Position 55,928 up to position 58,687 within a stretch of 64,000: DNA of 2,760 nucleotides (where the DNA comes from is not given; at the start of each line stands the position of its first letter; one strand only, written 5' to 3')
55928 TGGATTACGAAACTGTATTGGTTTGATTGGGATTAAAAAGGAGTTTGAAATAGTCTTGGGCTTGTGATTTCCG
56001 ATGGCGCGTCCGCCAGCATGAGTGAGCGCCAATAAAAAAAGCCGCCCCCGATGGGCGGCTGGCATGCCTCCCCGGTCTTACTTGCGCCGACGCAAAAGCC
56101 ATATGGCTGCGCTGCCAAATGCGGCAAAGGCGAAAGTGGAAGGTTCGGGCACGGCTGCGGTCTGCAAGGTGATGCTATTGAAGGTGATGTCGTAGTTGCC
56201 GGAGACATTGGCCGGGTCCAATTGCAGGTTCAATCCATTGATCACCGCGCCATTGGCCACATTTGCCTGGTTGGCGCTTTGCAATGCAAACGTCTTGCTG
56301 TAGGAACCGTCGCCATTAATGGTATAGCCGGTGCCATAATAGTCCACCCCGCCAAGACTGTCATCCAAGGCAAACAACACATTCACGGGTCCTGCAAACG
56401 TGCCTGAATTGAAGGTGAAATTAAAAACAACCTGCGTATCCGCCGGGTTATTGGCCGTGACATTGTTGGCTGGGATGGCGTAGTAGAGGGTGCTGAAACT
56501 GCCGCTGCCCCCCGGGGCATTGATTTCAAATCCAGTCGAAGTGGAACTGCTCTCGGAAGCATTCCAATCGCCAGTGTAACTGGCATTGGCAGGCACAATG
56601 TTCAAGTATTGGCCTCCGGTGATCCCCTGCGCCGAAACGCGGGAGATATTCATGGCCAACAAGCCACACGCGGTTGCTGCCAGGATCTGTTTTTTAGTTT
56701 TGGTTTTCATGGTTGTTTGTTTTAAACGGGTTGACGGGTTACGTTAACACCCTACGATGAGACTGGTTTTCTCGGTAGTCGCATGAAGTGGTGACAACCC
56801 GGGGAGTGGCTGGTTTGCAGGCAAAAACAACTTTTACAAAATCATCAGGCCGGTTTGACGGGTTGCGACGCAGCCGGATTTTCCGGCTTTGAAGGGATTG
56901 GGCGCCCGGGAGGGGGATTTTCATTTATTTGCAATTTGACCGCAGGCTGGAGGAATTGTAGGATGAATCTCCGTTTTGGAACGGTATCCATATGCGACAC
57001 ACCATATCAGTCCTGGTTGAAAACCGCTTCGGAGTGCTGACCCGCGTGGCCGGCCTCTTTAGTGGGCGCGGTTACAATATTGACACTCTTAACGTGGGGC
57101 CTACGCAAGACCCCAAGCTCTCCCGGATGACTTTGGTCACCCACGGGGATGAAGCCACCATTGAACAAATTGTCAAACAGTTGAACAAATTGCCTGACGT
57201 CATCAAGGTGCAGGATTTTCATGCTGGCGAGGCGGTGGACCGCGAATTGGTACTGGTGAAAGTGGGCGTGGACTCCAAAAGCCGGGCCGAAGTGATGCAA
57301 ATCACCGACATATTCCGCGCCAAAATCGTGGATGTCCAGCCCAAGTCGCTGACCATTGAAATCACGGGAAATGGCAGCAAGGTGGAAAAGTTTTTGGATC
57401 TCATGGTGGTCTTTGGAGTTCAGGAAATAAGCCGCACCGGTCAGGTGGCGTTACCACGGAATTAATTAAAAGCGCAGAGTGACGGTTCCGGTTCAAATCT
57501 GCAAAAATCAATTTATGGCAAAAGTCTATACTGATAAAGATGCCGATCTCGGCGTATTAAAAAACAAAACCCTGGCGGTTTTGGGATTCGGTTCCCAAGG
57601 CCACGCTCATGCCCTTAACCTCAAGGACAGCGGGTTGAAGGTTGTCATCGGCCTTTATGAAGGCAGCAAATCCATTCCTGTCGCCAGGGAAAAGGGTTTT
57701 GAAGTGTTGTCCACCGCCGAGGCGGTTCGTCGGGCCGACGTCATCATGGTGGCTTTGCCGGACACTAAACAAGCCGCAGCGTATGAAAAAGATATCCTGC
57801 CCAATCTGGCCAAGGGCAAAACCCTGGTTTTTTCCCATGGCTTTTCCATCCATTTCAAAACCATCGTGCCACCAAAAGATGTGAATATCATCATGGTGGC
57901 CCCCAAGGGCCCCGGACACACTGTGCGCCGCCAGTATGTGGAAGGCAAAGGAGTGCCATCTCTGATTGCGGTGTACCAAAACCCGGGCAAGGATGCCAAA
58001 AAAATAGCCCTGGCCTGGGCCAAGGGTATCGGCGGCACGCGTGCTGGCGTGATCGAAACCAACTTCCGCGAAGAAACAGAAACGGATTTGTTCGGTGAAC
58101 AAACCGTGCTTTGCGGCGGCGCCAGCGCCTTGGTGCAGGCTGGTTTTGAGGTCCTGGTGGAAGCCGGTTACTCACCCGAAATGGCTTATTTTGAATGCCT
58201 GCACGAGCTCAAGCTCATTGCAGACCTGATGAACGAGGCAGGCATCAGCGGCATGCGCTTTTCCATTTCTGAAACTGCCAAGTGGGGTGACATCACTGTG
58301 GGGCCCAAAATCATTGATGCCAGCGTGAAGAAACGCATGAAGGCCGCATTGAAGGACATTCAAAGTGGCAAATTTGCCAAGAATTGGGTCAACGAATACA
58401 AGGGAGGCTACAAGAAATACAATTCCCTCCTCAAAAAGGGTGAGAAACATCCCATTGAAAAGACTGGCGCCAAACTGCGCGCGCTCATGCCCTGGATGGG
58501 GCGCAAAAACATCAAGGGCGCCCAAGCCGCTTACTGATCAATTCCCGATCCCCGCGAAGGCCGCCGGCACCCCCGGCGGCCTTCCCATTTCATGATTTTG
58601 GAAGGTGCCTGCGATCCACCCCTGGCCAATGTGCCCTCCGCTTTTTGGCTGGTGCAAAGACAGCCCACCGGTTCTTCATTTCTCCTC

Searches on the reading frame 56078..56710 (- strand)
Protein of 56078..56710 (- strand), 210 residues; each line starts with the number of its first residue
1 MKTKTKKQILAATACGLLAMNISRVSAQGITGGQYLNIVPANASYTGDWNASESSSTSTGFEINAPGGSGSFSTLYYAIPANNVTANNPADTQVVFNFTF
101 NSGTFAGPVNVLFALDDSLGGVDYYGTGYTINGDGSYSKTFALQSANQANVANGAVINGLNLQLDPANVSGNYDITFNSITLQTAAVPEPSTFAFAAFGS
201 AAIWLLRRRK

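Call 78: search_protein_families(library=pfam, proteins=[window:56078-56710:-], max_evalue=0.0001)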
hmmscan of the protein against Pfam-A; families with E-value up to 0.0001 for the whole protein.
window:56078-56710:- (210 aa): 1 family
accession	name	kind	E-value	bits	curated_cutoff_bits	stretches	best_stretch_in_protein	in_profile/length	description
PF07589.16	PEP-CTERM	-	4.3e-05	23.8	20.7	1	186-209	1-24/24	PEP-CTERM motif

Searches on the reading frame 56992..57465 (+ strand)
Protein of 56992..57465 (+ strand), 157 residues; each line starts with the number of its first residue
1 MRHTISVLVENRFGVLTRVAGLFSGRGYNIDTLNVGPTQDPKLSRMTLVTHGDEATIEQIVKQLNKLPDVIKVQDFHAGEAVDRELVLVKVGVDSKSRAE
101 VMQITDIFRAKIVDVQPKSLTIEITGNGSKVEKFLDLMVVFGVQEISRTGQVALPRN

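Call 78: search_protein_families(library=pfam, proteins=[window:56992-57465:+], max_evalue=0.0001)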
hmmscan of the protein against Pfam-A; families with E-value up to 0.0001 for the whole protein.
window:56992-57465:+ (157 aa): 5 families
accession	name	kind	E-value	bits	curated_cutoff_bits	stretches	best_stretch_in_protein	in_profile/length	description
PF10369.15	ALS_ss_C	-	6e-29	100.3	23.2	1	84-156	1-73/74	Small subunit of acetolactate synthase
PF22629.2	ACT_AHAS_ss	-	1.8e-26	92.5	27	1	5-72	1-67/67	AHAS small subunit-like ACT domain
PF13710.12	ACT_5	-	3.7e-16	59.1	27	1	13-73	3-62/62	ACT domain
PF01842.31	ACT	-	1.8e-15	56.8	27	1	3-68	1-65/66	ACT domain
PF13291.12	ACT_4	-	7.4e-06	27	27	1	4-74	8-79/80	ACT domain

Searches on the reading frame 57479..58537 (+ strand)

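Call 78: search_protein_families(library=pfam, proteins=[window:57479-58537:+], max_evalue=0.0001)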
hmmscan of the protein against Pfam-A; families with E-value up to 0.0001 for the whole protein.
window:57479-58537:+ (352 aa): 5 families
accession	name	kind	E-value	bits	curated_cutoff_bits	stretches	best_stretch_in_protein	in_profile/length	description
PF07991.19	KARI_N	-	7.4e-73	244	20.6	1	26-190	1-165/165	Acetohydroxy acid isomeroreductase, NADPH-binding domain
PF01450.25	KARI_C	-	1.8e-62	210.3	29.1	1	196-339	1-144/144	Ketol-acid reductoisomerase, C-terminal domain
PF02826.25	2-Hacid_dh_C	-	4.3e-08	33.2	25.1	1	16-100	22-106/178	D-isomer specific 2-hydroxyacid dehydrogenase, NAD binding domain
PF03807.23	F420_oxidored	-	8.8e-07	29.9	21.6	1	32-117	2-89/94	NADP oxidoreductase coenzyme F420-dependent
PF03446.21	NAD_binding_2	-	1e-06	29.3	21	1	32-117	2-90/161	NAD binding domain of 6-phosphogluconate dehydrogenase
